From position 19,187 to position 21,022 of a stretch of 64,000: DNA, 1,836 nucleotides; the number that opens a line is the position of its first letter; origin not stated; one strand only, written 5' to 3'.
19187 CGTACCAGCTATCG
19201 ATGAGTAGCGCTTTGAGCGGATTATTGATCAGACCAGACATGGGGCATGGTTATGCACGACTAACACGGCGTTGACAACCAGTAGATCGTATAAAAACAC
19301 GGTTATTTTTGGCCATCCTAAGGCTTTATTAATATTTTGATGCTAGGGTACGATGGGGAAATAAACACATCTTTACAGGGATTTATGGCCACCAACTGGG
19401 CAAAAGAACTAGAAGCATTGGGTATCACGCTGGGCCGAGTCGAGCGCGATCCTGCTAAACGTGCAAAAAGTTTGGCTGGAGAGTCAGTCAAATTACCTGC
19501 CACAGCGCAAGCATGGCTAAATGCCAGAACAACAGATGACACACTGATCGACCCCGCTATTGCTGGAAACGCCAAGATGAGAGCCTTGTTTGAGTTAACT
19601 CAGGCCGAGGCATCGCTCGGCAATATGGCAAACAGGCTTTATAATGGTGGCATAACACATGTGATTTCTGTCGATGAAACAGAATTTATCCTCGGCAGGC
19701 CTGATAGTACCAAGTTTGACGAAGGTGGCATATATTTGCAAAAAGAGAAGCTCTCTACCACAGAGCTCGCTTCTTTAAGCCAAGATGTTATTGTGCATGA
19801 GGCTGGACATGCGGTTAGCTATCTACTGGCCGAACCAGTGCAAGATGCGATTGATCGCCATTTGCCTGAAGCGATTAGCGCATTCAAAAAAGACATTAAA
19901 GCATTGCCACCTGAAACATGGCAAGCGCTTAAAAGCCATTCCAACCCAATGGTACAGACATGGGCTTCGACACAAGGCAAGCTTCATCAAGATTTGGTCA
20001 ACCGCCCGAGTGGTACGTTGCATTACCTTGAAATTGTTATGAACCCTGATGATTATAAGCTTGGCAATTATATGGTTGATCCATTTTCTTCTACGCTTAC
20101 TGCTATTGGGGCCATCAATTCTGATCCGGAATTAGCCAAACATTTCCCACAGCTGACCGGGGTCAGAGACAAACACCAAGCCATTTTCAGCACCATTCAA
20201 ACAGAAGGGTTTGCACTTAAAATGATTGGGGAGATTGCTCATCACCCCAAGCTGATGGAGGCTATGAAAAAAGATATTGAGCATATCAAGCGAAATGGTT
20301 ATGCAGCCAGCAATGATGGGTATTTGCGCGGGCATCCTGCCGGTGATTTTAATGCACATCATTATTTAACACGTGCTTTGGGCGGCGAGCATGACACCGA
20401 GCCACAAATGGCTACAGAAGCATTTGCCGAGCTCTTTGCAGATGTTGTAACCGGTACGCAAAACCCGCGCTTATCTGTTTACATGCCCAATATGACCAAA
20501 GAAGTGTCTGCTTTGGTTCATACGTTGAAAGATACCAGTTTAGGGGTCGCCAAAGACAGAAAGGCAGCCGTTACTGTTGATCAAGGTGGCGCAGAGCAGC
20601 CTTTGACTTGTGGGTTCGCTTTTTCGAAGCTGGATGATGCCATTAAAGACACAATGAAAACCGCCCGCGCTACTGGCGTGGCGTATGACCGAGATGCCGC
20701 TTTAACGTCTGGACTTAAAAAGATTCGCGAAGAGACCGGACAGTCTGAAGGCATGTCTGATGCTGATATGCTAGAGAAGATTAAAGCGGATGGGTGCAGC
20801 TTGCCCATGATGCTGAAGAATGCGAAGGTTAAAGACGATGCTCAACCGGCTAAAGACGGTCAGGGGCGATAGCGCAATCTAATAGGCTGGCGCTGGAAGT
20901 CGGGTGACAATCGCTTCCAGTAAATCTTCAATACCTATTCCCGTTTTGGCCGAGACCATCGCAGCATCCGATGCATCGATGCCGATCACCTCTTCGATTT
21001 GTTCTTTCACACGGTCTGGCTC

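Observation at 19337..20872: Cargo of the lepA insertion: an opposite-strand 511-aa HExxH...EAFAE zincin-like ORFan with foreign-looking codon usage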

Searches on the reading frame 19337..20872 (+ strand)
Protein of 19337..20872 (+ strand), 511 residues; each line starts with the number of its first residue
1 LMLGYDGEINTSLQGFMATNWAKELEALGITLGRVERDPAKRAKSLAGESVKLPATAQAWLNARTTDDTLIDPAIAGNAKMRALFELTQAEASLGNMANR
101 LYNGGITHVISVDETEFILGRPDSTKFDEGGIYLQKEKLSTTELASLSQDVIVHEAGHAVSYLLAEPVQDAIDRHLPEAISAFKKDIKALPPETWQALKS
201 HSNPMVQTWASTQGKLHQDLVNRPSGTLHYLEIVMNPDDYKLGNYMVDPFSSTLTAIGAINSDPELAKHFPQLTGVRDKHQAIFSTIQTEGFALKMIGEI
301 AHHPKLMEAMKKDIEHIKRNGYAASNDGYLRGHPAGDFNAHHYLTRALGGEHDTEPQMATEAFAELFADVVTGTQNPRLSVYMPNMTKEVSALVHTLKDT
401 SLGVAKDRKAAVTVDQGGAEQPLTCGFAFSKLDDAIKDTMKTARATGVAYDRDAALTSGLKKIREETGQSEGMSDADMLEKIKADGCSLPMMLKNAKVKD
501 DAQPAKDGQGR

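Call 4: search_protein_families(library=pfam, proteins=[window:19337-20872:+], max_evalue=1)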
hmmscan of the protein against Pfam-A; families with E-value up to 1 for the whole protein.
window:19337-20872:+ (511 aa): 0 families

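Call 5: find_homologous_proteins(query=window:19337-20869:+, max_evalue=0.001)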
Query window:19337-20869:+ (511 aa): 1 proteins with E <= 0.001 among 8000 candidates.
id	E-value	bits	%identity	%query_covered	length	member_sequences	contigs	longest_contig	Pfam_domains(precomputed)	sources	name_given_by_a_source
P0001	0.0e+0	1110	100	97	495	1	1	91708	-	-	-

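Call 6: search_protein_families(library=ncbifam, proteins=[window:19337-20869:+], max_evalue=1)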
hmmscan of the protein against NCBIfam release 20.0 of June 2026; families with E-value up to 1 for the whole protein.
window:19337-20869:+ (511 aa): 0 families

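Call 7: search_solved_structures(query=window:19337-20869:+, max_evalue=10)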
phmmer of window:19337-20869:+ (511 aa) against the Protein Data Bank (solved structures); distinct sequences matched with E-value up to 10: 0.
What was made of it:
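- Tried and rejected: PDB sequence search with the single protein gave nothing (call 7).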

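Call 10: search_protein_families(library=phrogs, proteins=[window:19337-20869:+], max_evalue=1)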
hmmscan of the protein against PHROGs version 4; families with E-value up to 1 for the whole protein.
window:19337-20869:+ (511 aa): 0 families

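Call 11: search_protein_families(library=padloc, proteins=[window:19337-20869:+], max_evalue=1)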
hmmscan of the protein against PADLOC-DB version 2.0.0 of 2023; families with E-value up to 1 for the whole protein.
window:19337-20869:+ (511 aa): 0 families

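Call 12: find_encoding_contigs(protein=P0001, flank=10000, max_places=6)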
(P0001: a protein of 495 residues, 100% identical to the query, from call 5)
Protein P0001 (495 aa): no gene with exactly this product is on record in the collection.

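Call 14: search_protein_representatives(protein=window:19385-20869:+)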
Query: 495 residues. Proteins with E-value up to 0.001 (for the whole library): 17; up to 1e-10: 7; up to 1e-30: 4. The best 17 are listed.
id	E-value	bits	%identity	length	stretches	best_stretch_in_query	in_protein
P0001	0.0e+00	1110.1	100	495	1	1-495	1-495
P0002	7.7e-48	179.9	36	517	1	3-384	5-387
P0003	4.9e-33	131.1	29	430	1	3-381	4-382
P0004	7.1e-32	127.3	35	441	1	21-381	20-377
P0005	4.1e-23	98.4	36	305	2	1-180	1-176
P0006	3.3e-11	59.2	30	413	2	4-184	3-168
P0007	6.1e-11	58.3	32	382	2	22-185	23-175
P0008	1.0e-09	54.2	32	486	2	83-184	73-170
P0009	4.5e-09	52.1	32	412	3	1-196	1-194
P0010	4.7e-09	52.0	36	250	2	80-189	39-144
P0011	3.3e-08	49.3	32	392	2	327-399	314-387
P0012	5.4e-08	48.5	28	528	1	63-361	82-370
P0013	6.8e-08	48.2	36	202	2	48-171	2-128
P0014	2.4e-07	46.4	30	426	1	83-381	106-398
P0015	8.3e-06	41.3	36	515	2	83-190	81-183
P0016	1.6e-05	40.4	29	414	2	2-184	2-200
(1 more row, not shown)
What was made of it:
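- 19385..20872 (+): Gene for a 495-aa zincin-like protein (P0001). The TTG at 19337 is not the likely start. 16 homologue clusters (call 14).
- Checked: There are 16 homologue clusters among 1.84 billion representatives (call 14).
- Tried and rejected: The exhaustive HMMER search was needed (call 14).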

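Call 15: predict_structure(protein=window:19385-20869:+)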
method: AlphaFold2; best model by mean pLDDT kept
length: 495 residues; sequences in the alignment: 1
mean_pLDDT: 43.6   pTM: 0.27
mean pLDDT of the five models: 43.6, 40.9, 40.5, 40.4, 37.9
residues with pLDDT >= 90: 0; 70-90: 53; 50-70: 54; < 50: 388
segments of 3 or more residues with pLDDT < 50: 1-161, 187-189, 196-246, 259-403, 474-495
pLDDT, mean of each block of 10 residues (from residue 1): 37 36 37 36 34 29 28 29 35 39 39 42 38 29 32 44 52 62 55 48 36 28 30 40 51 53 45 41 41 47 40 36 38 35 37 35 32 40 34 29 54 77 73 74 83 73 74 46 36 39
secondary structure, 60 per line:
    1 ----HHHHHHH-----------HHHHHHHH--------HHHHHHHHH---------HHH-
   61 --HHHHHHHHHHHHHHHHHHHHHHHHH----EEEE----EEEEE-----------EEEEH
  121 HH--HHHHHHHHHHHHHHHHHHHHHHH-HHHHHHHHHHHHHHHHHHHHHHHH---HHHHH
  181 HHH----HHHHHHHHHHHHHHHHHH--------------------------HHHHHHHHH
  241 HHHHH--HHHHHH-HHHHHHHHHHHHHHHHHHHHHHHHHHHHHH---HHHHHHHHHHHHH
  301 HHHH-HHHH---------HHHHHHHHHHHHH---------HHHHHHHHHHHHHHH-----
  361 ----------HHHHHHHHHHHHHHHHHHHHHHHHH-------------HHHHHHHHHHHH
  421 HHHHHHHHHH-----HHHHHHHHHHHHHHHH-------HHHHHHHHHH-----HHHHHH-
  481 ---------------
elements in order: H5-11 H23-30 H39-47 H63-87 E92-95 E100-104 E116-119 H125-147 H149-172 H176-183 H188-205 H232-245 H248-253 H255-284 H288-304 H306-309 H319-331 H341-355 H371-395 H409-430 H436-451 H459-468 H474-479
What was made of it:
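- Tried and rejected: The single-sequence AF2 model was useless, at pLDDT 44 (call 15).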

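Call 18: find_encoding_contigs(protein=P0002, flank=10000, max_places=4)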
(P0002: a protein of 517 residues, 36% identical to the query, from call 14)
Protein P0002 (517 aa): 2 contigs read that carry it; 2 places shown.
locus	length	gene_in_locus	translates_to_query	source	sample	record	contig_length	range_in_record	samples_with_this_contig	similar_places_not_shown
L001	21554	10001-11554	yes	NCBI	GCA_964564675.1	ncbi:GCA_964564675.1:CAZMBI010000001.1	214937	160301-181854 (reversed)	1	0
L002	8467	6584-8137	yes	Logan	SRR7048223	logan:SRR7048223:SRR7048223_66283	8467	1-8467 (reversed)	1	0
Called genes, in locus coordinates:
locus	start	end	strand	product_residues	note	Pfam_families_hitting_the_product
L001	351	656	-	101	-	PF01022:HTH_5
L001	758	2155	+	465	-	PF01654:Cyt_bd_oxida_I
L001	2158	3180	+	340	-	PF02322:Cyt_bd_oxida_II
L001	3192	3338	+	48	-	-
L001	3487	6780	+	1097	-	PF13439:Glyco_transf_4, PF00534:Glycos_transf_1, PF13692:Glyco_trans_1_4, PF00702:Hydrolase, PF13419:HAD_2, PF13242:Hydrolase_like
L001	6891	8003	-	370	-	-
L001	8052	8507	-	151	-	-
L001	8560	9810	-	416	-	PF03144:GTP_EFTU_D2, PF14492:EFG_III, PF00679:EFG_C, PF06421:LepA_C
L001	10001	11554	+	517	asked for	-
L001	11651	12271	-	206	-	PF00009:GTP_EFTU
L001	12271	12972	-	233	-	-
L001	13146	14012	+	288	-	PF00149:Metallophos (weak), PF12850:Metallophos_2 (faint)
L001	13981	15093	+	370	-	PF13439:Glyco_transf_4, PF13579:Glyco_trans_4_4, PF00534:Glycos_transf_1, PF13692:Glyco_trans_1_4, PF20706:GT4-conflict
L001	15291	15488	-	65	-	-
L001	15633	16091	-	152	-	-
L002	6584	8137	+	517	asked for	-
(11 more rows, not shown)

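Call 19: list_cluster_members(proteins=[P0002, P0003, P0004, P0005, P0006, P0007, P0008, P0009, P0011, P0012])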
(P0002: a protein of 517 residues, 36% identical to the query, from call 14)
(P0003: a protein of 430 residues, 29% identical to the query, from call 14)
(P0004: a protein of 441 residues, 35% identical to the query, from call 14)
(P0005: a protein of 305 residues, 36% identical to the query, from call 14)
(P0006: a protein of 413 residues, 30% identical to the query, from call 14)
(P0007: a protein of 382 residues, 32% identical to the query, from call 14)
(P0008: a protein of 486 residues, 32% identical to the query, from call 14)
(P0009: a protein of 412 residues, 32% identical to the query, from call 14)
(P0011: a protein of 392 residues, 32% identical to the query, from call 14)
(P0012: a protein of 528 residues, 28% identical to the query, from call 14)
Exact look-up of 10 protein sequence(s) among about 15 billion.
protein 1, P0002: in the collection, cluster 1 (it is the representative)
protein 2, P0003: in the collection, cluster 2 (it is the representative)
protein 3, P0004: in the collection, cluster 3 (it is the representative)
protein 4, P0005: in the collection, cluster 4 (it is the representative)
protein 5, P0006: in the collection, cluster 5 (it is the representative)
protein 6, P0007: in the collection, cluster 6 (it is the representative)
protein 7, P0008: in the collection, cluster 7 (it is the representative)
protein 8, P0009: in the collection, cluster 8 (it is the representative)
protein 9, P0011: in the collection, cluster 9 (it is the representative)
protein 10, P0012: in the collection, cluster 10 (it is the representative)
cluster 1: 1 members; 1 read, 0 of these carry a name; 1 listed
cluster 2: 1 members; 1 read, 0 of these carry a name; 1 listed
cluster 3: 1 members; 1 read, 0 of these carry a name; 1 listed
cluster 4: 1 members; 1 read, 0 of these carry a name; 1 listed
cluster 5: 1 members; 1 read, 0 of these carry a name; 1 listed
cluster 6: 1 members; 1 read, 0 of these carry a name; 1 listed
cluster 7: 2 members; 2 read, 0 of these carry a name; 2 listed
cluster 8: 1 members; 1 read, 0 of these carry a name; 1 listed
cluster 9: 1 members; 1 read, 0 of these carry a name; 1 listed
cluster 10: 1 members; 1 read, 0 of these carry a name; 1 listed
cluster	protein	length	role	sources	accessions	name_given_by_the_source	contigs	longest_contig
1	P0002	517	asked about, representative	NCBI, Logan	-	-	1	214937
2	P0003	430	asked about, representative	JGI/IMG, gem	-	-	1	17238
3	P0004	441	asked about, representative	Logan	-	-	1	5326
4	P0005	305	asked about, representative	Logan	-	-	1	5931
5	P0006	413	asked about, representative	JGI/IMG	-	-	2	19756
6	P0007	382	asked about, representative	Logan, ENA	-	-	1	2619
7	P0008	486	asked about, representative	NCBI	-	-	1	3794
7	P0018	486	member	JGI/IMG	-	-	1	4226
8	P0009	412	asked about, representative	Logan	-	-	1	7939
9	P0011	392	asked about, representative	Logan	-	-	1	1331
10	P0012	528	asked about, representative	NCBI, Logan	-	-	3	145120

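Call 21: find_encoding_contigs(protein=P0003, flank=8000, max_places=3)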
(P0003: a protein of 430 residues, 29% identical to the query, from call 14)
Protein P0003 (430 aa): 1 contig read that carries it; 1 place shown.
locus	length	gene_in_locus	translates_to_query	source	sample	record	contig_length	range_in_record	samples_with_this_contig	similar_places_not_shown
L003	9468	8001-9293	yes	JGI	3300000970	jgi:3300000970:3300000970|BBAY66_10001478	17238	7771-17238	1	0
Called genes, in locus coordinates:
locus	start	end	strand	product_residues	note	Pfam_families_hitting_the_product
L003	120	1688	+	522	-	PF01921:tRNA-synt_1f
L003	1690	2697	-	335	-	-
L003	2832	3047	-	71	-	-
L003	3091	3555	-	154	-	-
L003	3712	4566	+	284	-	PF13344:Hydrolase_6, PF00702:Hydrolase, PF13242:Hydrolase_like, PF13419:HAD_2 (weak)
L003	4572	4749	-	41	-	-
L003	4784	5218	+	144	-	-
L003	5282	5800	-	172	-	PF08534:Redoxin, PF00578:AhpC-TSA, PF13098:Thioredoxin_2 (weak), PF13905:Thioredoxin_8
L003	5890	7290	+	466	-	PF00206:Lyase_1, PF14698:ASL_C2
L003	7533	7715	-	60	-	-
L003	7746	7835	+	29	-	-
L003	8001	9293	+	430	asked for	-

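Call 22: find_encoding_contigs(protein=P0012, flank=8000, max_places=3)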
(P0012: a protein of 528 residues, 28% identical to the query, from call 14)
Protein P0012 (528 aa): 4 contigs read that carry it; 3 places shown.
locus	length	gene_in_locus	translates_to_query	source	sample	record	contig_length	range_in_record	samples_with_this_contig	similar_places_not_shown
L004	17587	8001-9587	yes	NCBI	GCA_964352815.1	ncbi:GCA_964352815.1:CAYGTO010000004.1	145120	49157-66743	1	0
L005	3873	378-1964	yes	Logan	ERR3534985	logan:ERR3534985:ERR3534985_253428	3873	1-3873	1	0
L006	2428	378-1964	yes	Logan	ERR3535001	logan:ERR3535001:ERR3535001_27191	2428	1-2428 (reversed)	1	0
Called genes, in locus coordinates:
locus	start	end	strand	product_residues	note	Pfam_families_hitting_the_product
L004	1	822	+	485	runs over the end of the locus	PF19040:SGNH (faint), PF00657:Lipase_GDSL, PF13472:Lipase_GDSL_2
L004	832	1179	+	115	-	-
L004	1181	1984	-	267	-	-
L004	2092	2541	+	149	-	-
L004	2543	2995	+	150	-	PF00959:Phage_lysozyme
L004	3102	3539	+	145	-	-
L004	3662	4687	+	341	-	-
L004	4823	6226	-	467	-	PF13167:GTP-bdg_N, PF16360:GTP-bdg_M, PF01926:MMR_HSR1, PF19275:HflX_C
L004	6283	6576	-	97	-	PF17209:Hfq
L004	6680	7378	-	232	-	PF00625:Guanylate_kin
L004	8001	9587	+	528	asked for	-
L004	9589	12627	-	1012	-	PF00133:tRNA-synt_1, PF01406:tRNA-synt_1e (faint), PF09334:tRNA-synt_1g, PF08264:Anticodon_1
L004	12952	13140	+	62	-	-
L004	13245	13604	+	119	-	PF05635:23S_rRNA_IVP, PF22296:bAvd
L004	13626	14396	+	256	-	PF22308:DUF6969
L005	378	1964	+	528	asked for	-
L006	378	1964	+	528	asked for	-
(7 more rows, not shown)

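Call 23: find_encoding_contigs(protein=P0006, flank=8000, max_places=3)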
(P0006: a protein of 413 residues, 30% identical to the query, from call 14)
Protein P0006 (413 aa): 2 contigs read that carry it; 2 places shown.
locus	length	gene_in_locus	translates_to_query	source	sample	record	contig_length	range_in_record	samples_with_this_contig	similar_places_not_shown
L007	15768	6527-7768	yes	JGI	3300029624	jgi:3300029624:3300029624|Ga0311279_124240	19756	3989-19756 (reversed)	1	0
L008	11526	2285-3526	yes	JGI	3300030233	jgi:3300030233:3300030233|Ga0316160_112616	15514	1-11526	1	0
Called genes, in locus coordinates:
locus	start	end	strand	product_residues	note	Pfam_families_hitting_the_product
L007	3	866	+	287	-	?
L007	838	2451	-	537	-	-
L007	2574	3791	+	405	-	-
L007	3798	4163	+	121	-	PF18602:Rap1a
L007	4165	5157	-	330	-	PF03773:ArsP_1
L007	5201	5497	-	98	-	PF02583:Trns_repr_metal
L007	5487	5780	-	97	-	PF00403:HMA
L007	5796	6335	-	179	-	-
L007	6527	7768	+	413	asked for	-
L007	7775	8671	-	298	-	PF00924:MS_channel_2nd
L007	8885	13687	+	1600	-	-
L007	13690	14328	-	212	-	-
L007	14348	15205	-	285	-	-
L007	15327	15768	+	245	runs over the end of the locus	-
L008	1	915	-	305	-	?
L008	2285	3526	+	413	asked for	-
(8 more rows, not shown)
